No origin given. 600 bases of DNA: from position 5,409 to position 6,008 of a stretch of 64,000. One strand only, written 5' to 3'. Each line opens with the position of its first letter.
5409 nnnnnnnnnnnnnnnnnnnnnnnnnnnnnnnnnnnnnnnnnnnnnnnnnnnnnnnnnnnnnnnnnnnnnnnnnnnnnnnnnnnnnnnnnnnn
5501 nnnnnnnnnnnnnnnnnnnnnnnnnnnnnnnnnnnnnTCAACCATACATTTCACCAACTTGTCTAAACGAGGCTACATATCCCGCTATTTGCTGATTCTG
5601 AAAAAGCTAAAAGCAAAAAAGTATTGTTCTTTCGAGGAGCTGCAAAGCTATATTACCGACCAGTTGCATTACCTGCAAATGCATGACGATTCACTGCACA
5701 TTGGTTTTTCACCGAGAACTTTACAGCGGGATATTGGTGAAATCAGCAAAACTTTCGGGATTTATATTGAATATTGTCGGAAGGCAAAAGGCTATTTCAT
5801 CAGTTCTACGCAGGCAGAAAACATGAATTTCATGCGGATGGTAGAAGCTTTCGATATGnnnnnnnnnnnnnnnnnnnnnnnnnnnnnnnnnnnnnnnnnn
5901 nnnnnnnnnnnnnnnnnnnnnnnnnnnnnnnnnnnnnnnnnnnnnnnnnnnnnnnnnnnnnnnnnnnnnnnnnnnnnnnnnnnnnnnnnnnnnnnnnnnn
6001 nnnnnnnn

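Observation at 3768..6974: Single-chain GmrSD-like nuclease followed, not preceded, by a BrxR-like WYL regulator with a C-terminal UVR-motif extension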

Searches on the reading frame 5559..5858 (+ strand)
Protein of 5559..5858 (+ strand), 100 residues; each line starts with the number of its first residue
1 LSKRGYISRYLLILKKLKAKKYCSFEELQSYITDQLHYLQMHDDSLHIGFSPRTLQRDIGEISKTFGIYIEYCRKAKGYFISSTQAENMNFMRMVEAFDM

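Call 73: search_solved_structures(query=window:5559-5858:+, max_evalue=10, show_alignments=5)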
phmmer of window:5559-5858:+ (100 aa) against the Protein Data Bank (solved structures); distinct sequences matched with E-value up to 10: 0.
